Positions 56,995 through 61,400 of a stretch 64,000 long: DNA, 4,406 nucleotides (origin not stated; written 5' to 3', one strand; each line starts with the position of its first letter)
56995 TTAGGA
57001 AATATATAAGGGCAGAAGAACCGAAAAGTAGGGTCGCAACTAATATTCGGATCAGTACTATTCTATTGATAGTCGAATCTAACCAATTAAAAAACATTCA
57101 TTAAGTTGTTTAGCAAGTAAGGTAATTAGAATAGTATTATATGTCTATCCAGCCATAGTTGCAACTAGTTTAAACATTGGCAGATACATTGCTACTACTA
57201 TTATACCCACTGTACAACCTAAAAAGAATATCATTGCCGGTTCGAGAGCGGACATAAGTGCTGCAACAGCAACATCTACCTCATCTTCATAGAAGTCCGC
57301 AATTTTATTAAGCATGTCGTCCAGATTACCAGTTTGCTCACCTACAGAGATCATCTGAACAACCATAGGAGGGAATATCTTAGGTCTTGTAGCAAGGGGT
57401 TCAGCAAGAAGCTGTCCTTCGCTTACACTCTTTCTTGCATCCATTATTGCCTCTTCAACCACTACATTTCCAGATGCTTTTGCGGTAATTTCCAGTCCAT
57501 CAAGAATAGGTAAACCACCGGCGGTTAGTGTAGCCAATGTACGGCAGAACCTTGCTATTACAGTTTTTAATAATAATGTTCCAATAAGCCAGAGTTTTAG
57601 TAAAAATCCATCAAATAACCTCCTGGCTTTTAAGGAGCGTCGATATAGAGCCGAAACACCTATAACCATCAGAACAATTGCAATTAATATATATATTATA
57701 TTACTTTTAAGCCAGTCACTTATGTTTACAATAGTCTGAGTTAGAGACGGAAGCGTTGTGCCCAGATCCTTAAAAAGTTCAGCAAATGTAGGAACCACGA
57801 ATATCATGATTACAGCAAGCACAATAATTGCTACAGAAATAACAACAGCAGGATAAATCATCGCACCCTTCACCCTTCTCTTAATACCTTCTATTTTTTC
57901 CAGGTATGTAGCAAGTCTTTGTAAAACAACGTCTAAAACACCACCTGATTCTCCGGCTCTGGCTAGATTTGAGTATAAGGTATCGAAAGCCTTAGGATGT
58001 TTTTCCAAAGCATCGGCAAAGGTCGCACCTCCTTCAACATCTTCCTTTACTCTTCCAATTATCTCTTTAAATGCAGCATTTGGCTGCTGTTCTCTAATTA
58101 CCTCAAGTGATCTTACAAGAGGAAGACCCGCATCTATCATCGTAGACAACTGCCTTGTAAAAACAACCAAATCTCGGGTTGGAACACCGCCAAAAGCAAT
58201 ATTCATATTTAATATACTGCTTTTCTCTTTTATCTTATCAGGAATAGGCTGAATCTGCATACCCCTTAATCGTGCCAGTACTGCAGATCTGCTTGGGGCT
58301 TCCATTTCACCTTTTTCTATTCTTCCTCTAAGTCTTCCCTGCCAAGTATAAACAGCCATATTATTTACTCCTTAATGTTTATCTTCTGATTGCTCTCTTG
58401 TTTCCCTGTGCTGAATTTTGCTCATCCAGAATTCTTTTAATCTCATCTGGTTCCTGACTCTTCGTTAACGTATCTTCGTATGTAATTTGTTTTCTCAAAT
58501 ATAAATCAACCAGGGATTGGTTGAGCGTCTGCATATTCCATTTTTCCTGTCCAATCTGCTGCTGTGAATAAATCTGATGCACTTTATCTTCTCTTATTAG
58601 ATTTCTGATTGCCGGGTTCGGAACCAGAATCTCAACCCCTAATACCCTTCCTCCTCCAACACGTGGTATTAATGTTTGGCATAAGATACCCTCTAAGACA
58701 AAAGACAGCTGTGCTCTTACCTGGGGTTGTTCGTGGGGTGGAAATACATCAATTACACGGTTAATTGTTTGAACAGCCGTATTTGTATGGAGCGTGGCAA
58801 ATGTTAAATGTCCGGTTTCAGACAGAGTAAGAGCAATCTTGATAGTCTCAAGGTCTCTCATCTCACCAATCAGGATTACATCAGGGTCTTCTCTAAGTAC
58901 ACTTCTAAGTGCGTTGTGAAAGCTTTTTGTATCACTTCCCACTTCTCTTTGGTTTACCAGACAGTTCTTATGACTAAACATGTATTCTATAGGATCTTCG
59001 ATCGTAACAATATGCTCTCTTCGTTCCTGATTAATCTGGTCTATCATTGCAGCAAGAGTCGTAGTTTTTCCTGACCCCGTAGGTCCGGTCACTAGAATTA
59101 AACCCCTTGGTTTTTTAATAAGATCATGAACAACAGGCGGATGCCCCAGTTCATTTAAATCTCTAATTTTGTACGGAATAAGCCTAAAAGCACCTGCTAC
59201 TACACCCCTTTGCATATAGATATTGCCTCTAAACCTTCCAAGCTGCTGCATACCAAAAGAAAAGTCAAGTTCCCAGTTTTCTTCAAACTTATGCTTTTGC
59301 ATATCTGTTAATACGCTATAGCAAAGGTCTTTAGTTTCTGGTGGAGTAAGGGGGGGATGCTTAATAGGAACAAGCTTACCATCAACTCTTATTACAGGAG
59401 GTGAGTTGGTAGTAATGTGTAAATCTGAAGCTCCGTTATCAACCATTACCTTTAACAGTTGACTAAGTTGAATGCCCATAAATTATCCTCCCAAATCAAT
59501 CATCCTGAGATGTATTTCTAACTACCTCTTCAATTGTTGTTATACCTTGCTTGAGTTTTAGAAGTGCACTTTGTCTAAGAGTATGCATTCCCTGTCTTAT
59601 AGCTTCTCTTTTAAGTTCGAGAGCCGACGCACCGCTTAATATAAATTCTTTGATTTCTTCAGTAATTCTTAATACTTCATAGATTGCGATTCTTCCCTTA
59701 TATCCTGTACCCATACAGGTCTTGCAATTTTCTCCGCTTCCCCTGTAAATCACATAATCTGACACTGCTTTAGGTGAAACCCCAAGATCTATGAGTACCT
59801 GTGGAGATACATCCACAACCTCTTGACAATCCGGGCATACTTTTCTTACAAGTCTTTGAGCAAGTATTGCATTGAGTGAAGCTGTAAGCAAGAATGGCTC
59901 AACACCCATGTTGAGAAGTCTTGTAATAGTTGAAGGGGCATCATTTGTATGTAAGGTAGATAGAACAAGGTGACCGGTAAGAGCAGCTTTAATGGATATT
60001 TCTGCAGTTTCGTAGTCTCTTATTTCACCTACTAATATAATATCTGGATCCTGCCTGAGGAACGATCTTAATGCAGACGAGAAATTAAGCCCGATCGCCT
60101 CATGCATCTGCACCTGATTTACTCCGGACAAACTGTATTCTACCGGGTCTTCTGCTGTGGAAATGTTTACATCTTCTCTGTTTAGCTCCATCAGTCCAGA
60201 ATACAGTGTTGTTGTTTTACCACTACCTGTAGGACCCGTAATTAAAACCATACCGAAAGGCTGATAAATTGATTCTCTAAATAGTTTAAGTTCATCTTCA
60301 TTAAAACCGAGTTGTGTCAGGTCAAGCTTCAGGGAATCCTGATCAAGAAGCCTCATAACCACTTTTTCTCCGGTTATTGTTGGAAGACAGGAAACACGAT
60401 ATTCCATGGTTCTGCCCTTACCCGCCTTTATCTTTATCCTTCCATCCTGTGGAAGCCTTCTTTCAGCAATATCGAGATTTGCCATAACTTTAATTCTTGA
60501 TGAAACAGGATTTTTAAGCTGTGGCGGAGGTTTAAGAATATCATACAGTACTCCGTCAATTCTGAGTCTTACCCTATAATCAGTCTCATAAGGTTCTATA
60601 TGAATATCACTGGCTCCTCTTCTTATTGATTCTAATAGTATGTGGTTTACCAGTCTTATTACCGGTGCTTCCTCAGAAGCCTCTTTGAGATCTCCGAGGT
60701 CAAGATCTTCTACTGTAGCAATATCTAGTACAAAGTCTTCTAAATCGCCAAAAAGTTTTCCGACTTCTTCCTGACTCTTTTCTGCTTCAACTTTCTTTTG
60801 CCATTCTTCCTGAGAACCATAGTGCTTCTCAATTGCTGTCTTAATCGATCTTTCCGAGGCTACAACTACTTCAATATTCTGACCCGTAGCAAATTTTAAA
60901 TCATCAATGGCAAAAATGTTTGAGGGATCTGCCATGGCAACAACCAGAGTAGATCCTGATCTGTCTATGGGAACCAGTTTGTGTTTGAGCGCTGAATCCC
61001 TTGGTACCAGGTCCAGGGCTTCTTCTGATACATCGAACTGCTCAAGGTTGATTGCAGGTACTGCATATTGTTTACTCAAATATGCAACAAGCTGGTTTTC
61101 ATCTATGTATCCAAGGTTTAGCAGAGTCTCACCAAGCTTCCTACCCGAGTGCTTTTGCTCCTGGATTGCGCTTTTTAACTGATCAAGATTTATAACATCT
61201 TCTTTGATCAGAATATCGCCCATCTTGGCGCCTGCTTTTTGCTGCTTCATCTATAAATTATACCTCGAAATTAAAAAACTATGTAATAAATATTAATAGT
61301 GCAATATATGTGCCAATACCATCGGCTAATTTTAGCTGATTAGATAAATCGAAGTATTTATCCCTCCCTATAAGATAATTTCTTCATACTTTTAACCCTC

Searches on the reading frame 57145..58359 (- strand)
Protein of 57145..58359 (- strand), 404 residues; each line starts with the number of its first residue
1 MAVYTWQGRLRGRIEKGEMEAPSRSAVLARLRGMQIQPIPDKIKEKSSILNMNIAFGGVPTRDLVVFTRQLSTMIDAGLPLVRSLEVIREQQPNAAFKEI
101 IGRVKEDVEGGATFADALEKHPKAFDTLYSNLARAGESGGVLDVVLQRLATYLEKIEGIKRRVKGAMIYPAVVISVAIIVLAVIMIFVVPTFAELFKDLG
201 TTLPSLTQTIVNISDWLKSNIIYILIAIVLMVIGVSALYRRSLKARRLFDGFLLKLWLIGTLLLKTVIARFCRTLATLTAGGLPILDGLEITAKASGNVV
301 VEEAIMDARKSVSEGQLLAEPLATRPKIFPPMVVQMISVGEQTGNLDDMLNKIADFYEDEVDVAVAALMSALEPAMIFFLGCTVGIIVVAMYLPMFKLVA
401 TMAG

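Call 14: search_protein_families(library=pfam, proteins=[window:57145-58359:-], max_evalue=0.00001)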
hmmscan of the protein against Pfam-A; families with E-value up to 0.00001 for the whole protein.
window:57145-58359:- (404 aa): 1 family
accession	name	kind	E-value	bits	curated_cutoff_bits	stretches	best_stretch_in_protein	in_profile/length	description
PF00482.28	T2SSF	-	6.3e-68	226.9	25.2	2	67-190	1-125/125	Type II secretion system (T2SS), protein F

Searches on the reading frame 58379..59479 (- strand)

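Call 14: search_protein_families(library=pfam, proteins=[window:58379-59479:-], max_evalue=0.00001)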
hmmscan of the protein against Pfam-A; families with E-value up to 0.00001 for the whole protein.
window:58379-59479:- (366 aa): 2 families
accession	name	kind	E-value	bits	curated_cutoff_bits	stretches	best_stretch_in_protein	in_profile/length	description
PF00437.27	T2SSE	-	8.2e-49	166.6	24.9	1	7-273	14-280/370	Type II/IV secretion system protein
PF13401.12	AAA_22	-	2.5e-06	28.3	27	1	124-163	4-42/130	AAA domain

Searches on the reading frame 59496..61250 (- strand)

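Call 15: search_protein_families(library=pfam, proteins=[window:59496-61250:-], max_evalue=0.00001)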
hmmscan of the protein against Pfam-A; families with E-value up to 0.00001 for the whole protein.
window:59496-61250:- (584 aa): 2 families
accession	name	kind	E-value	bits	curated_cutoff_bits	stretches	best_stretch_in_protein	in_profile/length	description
PF00437.27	T2SSE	-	1.7e-139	465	24.9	1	191-578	2-370/370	Type II/IV secretion system protein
PF05157.20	MshEN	-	4.5e-27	94.3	23.1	1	62-149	1-89/90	MshEN domain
